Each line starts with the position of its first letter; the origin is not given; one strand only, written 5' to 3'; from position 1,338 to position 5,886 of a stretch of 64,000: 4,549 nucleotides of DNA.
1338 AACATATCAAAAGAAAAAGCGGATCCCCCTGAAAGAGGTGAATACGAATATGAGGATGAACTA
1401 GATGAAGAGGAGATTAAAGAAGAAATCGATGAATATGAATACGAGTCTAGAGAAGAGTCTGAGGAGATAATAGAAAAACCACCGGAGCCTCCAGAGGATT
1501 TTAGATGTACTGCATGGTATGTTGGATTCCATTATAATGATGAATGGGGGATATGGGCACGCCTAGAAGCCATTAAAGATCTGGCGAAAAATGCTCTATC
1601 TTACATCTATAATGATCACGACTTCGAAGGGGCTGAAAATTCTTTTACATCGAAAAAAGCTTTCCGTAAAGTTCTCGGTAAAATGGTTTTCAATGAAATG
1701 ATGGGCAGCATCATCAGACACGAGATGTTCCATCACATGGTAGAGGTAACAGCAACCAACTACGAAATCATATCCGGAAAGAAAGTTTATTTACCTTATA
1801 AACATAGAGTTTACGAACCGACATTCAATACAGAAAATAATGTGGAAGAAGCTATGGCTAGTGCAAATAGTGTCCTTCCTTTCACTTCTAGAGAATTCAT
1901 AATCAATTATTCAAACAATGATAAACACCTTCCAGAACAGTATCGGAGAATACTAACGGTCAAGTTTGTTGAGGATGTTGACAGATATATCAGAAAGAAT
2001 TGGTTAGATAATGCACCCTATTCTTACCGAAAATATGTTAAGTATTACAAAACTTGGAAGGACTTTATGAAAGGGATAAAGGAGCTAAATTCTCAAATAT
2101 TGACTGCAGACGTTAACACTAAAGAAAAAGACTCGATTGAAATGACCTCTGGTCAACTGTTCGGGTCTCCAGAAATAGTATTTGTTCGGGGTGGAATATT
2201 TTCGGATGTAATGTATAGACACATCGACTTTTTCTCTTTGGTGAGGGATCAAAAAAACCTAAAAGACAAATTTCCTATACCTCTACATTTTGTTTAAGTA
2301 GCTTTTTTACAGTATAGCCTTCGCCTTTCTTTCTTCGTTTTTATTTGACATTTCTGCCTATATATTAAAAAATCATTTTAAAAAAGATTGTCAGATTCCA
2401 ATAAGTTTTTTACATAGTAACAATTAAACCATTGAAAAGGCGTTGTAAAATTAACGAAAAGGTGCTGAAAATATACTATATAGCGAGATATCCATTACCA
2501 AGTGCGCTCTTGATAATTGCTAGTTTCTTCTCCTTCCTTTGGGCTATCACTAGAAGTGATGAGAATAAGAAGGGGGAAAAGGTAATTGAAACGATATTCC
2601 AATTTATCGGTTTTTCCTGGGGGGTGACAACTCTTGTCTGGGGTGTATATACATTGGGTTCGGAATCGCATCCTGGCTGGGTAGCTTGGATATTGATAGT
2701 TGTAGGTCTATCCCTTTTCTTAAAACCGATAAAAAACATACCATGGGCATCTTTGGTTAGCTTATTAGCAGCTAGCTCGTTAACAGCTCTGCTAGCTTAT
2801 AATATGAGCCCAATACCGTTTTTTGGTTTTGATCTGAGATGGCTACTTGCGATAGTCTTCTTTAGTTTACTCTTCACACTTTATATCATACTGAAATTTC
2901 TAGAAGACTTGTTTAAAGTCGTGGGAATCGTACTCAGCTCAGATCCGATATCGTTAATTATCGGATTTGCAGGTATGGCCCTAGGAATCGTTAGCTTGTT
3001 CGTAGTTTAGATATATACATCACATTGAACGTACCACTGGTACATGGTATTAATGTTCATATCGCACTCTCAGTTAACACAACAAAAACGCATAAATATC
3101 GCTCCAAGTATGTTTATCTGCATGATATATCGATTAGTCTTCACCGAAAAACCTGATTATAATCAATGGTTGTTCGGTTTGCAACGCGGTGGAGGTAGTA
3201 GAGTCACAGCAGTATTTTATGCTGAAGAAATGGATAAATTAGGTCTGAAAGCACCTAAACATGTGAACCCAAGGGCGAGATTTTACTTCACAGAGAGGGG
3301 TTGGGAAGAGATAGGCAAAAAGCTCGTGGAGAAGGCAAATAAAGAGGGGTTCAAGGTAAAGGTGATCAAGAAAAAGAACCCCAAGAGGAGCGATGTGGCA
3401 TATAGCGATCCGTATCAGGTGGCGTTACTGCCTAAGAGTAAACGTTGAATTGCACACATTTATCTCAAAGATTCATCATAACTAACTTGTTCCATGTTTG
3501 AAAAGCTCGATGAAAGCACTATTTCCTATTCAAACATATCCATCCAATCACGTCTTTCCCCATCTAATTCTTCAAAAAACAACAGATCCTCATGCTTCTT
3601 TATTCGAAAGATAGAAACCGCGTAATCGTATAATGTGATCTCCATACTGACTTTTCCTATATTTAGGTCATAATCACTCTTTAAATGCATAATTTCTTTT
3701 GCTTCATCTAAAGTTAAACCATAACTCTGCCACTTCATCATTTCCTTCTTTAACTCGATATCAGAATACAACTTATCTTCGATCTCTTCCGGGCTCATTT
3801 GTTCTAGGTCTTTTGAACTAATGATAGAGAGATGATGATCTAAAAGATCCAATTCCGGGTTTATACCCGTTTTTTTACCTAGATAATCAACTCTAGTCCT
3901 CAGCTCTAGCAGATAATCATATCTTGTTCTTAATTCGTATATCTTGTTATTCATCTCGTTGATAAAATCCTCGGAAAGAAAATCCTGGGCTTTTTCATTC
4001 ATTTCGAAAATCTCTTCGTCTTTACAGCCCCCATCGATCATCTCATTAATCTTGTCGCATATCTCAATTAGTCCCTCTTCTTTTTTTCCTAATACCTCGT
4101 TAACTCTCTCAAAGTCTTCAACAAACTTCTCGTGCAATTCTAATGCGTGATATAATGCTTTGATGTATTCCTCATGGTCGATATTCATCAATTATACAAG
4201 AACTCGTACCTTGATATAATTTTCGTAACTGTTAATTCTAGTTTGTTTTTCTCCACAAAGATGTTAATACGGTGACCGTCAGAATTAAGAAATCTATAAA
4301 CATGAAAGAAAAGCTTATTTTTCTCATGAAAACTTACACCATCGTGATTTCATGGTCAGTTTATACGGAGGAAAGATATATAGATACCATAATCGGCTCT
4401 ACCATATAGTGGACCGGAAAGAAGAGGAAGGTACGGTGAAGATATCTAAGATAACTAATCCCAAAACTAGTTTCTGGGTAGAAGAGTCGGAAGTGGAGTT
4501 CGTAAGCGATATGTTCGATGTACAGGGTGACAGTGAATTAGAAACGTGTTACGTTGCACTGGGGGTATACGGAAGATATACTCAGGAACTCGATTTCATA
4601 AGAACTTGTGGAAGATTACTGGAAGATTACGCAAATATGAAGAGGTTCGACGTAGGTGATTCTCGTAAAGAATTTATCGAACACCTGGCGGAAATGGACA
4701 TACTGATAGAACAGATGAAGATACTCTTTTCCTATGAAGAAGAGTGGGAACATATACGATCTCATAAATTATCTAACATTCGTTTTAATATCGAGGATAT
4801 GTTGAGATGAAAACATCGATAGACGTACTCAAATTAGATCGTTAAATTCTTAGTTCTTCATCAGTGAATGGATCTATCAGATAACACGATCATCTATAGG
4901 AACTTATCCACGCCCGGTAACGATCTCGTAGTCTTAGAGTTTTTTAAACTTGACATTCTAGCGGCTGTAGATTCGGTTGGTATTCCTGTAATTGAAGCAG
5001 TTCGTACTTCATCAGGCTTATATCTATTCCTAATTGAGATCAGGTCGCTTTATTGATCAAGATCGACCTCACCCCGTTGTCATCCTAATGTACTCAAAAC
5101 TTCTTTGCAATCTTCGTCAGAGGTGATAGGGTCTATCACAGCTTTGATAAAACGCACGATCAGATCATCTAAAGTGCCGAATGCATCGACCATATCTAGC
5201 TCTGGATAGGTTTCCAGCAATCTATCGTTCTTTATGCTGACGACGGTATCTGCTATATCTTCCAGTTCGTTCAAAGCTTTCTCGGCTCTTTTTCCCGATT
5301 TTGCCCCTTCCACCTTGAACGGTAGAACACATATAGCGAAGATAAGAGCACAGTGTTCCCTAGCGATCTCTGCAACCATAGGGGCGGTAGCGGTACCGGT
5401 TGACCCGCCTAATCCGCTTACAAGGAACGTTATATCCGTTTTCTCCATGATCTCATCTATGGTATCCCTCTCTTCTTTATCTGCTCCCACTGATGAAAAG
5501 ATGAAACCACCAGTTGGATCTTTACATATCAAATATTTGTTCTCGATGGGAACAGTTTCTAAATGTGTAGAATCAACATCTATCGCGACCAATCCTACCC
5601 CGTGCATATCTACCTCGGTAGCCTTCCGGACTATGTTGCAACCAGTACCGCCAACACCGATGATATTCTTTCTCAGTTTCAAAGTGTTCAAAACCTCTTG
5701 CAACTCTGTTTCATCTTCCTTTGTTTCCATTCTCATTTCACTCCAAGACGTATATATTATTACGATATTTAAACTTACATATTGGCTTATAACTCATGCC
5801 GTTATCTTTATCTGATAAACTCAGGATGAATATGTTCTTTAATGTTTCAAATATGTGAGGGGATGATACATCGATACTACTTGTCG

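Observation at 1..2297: HerA-like ATPase followed by an acidic HExxH (SprT-like) protein: candidate two-gene conflict or repair module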

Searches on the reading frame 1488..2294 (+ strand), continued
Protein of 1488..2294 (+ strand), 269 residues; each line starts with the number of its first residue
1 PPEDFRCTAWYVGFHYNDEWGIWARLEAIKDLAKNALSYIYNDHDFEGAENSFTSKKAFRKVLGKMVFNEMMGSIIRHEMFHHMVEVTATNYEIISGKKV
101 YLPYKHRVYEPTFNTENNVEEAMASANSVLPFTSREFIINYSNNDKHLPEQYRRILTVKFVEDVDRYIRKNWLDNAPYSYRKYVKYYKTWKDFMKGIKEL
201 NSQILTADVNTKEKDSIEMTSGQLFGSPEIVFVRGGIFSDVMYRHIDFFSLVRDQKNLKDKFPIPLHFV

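Call 66: search_protein_families(library=padloc, proteins=[L013:3-4868:+, L014:2668-3987:+, L014:4077-4592:+, L008:2697-4181:+], max_evalue=0.01)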
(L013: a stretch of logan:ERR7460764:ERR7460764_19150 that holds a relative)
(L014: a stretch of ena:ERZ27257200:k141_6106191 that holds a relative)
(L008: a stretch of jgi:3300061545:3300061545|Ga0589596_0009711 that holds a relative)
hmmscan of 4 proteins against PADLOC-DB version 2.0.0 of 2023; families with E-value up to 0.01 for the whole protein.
L013:3-4868:+ (1622 aa): 13 families
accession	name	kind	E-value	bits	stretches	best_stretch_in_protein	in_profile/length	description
PDLC02684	DndH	-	5.1e-78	260.9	1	982-1612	1096-1714/1715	DndH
PDLC02682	DndH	-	1.1e-76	256.3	1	983-1613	1068-1685/1686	DndH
PDLC02685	DndH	-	4.6e-70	234.7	1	1173-1594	1237-1660/1678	DndH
PDLC02679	DndH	-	3.8e-65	218.2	1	983-1614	1082-1710/1711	DndH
PDLC02681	DndH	-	4.1e-49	165.1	1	1266-1613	1277-1630/1631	DndH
PDLC02680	DndH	-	2.1e-37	126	1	1288-1600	1267-1553/1567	DndH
PDLC02683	DndH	-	1.7e-30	103.7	1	1394-1612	1218-1386/1389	DndH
PDLC04140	mad8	-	6.9e-19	66.5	1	1261-1594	16-286/314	mads_8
PDLC01055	HerA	-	0.0001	19.3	0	1268-1334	154-214/532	Type III coevolved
PDLC04106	HerA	-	0.00019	18.1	0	1235-1332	142-235/667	-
PDLC04097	HerA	-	0.0053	13.4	0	1507-1574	495-557/618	-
PDLC04105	HerA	-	0.0072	12.9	0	1447-1541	379-472/576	-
PDLC04102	HerA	-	0.0099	12.2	0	1514-1541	529-556/654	-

L014:2668-3987:+ (440 aa): 0 families

L014:4077-4592:+ (172 aa): 0 families

L008:2697-4181:+ (495 aa): 2 families
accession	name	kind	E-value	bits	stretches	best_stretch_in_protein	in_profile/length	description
PDLC01447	Cas4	-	1.9e-05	23.2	1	3-226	4-159/161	"CAS-I,CAS-II,CAS-III,CAS-IV,CAS-V,CAS-VI; acquisition_associated"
PDLC01611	Cas4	-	0.0099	14.2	0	12-225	8-157/158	"CAS-I,CAS-II,CAS-III,CAS-IV,CAS-V,CAS-VI; acquisition_associated"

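Call 96: find_encoding_contigs(protein=P0216, flank=7000, max_places=2)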
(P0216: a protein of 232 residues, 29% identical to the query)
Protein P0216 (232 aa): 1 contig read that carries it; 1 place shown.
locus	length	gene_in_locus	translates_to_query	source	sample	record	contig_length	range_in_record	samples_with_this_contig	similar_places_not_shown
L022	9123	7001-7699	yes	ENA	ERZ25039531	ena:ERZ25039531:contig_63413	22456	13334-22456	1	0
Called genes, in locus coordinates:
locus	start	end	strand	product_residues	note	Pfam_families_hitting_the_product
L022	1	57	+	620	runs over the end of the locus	-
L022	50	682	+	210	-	-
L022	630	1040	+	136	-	-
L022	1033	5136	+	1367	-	PF00270:DEAD, PF27116:YjiV_N, PF00271:Helicase_C (weak)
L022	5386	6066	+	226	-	-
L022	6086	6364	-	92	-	-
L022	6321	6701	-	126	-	-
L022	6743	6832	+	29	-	-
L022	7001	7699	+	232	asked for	-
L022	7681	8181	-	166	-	-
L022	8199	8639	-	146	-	-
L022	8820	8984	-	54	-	-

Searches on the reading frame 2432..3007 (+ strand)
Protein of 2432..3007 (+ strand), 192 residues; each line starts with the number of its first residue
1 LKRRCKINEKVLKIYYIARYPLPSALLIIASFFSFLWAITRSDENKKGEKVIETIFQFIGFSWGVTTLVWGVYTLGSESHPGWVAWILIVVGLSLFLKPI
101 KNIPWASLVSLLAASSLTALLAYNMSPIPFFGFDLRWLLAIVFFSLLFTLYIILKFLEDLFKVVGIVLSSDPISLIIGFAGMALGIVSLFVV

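Call 5: search_protein_families(library=pfam, proteins=[window:2432-3007:+], max_evalue=1)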
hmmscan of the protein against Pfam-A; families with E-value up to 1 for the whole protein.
window:2432-3007:+ (192 aa): 1 family
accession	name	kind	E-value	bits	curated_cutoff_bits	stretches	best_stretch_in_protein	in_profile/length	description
PF22570.1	LiaF-TM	-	0.0063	17.8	27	1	55-114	22-80/98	LiaF transmembrane domain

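Call 44: search_protein_families(library=phrogs, proteins=[window:2432-3007:+], max_evalue=0.01)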
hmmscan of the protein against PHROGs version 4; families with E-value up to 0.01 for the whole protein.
window:2432-3007:+ (192 aa): 0 families

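Call 81: search_protein_families(library=ncbifam, proteins=[window:2432-3007:+], max_evalue=0.001)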
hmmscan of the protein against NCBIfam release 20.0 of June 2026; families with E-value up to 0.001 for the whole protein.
window:2432-3007:+ (192 aa): 0 families

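Call 103: search_protein_families(library=padloc, proteins=[window:2432-3007:+], max_evalue=0.01)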
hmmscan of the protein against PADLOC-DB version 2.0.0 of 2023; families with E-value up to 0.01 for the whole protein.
window:2432-3007:+ (192 aa): 0 families

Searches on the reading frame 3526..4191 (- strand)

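Call 5: search_protein_families(library=pfam, proteins=[window:3526-4191:-], max_evalue=1)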
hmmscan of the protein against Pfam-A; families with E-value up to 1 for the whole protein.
window:3526-4191:- (221 aa): 2 families
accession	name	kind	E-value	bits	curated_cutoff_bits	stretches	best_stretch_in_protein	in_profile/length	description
PF06935.16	DUF1284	-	0.023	15.5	25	0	21-65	4-55/102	Protein of unknown function (DUF1284)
PF08004.16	DUF1699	-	0.037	14.2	33.4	0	104-154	77-127/130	Protein of unknown function (DUF1699)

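Call 44: search_protein_families(library=phrogs, proteins=[window:3526-4191:-], max_evalue=0.01)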
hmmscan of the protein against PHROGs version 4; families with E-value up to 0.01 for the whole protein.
window:3526-4191:- (221 aa): 0 families

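Call 81: search_protein_families(library=ncbifam, proteins=[window:3526-4191:-], max_evalue=0.001)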
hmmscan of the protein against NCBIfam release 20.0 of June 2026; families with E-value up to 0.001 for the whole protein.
window:3526-4191:- (221 aa): 0 families

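Call 103: search_protein_families(library=padloc, proteins=[window:3526-4191:-], max_evalue=0.01)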
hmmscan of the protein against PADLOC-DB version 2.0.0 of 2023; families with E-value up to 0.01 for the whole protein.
window:3526-4191:- (221 aa): 0 families

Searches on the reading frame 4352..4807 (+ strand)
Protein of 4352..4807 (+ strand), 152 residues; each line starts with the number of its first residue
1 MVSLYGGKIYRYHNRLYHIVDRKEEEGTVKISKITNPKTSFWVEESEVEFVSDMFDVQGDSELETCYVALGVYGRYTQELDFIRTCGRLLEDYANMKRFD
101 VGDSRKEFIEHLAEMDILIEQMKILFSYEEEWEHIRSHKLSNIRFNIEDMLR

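Call 5: search_protein_families(library=pfam, proteins=[window:4352-4807:+], max_evalue=1)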
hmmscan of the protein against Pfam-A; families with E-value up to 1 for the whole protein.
window:4352-4807:+ (152 aa): 1 family
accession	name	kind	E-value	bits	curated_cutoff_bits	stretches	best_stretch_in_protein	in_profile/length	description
PF18972.5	Wheel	-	0.11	13.3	27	1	105-147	22-64/114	Cns1/TTC4 Wheel domain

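Call 44: search_protein_families(library=phrogs, proteins=[window:4352-4807:+], max_evalue=0.01)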
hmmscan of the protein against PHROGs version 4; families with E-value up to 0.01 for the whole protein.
window:4352-4807:+ (152 aa): 1 family
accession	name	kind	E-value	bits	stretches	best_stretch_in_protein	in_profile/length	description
phrog_2245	-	other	2.2e-06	28.6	1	34-148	89-206/218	nucleoside triphosphate pyrophosphohydrolase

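Call 81: search_protein_families(library=ncbifam, proteins=[window:4352-4807:+], max_evalue=0.001)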
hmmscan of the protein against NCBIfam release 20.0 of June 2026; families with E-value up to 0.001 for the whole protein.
window:4352-4807:+ (152 aa): 0 families

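Call 103: search_protein_families(library=padloc, proteins=[window:4352-4807:+], max_evalue=0.01)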
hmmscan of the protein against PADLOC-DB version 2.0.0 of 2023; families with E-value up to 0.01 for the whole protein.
window:4352-4807:+ (152 aa): 0 families

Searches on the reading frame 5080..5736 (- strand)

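Call 5: search_protein_families(library=pfam, proteins=[window:5080-5736:-], max_evalue=1)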
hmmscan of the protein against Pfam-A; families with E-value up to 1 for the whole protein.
window:5080-5736:- (218 aa): 2 families
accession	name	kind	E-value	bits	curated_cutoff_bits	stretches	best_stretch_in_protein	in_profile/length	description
PF00091.31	Tubulin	-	6.5e-27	95.5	33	1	25-177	4-189/190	Tubulin/FtsZ family, GTPase domain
PF18026.6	Exog_C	-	0.2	12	29.5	1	141-159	14-32/49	Endo/exonuclease (EXOG) C-terminal domain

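Call 81: search_protein_families(library=ncbifam, proteins=[window:5080-5733:-], max_evalue=0.001)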
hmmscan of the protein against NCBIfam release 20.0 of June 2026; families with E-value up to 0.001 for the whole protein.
window:5080-5733:- (217 aa): 1 family
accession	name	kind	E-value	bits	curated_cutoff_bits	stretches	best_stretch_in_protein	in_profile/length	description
TIGR00065.1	ftsZ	equivalog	4.2e-46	157.9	295.2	1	7-206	4-209/353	cell division protein FtsZ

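Call 103: search_protein_families(library=padloc, proteins=[window:5080-5733:-], max_evalue=0.01)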
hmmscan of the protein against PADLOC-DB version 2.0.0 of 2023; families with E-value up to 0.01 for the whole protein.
window:5080-5733:- (217 aa): 0 families
